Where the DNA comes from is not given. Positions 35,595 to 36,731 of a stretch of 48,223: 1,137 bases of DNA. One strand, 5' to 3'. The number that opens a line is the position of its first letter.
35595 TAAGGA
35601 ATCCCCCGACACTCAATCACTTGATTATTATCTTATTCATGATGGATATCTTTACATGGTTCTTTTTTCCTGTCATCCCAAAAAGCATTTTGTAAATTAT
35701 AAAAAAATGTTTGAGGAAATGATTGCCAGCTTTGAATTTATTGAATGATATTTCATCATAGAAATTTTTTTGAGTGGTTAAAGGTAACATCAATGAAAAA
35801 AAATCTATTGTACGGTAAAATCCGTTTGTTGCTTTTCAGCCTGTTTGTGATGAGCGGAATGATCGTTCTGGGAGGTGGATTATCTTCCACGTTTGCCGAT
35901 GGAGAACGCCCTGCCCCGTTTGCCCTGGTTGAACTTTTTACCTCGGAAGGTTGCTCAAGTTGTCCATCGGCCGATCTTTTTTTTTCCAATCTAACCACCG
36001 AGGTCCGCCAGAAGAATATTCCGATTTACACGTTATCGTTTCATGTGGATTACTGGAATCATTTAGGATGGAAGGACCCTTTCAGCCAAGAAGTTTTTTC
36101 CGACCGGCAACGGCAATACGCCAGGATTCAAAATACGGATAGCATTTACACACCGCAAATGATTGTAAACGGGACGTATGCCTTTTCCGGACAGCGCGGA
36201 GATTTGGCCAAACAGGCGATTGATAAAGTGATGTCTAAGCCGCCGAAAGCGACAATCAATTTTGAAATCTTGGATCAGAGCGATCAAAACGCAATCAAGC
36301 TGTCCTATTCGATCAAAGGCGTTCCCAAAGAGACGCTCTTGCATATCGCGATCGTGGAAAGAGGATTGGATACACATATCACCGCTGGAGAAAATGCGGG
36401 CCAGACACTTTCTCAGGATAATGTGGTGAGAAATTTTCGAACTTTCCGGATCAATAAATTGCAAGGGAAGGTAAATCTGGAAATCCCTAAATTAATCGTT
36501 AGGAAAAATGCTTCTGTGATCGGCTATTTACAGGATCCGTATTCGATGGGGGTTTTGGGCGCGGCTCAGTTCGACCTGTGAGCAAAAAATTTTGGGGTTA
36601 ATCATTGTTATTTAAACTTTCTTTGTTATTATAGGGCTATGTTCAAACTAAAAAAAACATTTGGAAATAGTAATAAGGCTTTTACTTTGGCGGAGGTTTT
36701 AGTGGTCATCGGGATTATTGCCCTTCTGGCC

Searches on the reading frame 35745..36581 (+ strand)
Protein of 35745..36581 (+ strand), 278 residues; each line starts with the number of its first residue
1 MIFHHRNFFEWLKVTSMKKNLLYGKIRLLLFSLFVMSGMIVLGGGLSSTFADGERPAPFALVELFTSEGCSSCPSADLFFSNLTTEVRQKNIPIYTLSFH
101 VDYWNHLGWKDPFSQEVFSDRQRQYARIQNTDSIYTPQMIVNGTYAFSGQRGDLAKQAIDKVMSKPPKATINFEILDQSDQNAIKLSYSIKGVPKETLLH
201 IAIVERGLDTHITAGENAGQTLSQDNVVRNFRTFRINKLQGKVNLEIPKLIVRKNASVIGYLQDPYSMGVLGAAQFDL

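Call 3: search_protein_families(library=pfam, proteins=[window:35745-36581:+], max_evalue=0.1)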
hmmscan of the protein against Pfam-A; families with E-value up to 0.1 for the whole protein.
window:35745-36581:+ (278 aa): 2 families
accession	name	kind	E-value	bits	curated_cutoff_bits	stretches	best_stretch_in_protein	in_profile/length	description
PF06764.17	DUF1223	-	3.2e-54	184.5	30.7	1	61-258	1-197/202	Protein of unknown function (DUF1223)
PF13192.12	Thioredoxin_3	-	0.026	15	24.8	0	127-150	41-64/76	Thioredoxin domain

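Call 4: search_protein_families(library=padloc, proteins=[window:35745-36581:+], max_evalue=1)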
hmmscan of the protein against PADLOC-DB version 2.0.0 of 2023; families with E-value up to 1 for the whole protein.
window:35745-36581:+ (278 aa): 0 families

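Call 5: search_protein_families(library=ncbifam, proteins=[window:35745-36581:+], max_evalue=1)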
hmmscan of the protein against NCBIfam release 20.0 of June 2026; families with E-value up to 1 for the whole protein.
window:35745-36581:+ (278 aa): 2 families
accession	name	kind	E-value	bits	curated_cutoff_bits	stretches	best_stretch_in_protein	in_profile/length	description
TIGR00411.1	redox_disulf_1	equivalog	0.0021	18.1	92.75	1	62-88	3-29/82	MJ0307 family thioredoxin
NF033782.1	lipoprot_Omp28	subfamily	0.0086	15.3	150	1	61-230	41-205/264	Omp28 family outer membrane lipoprotein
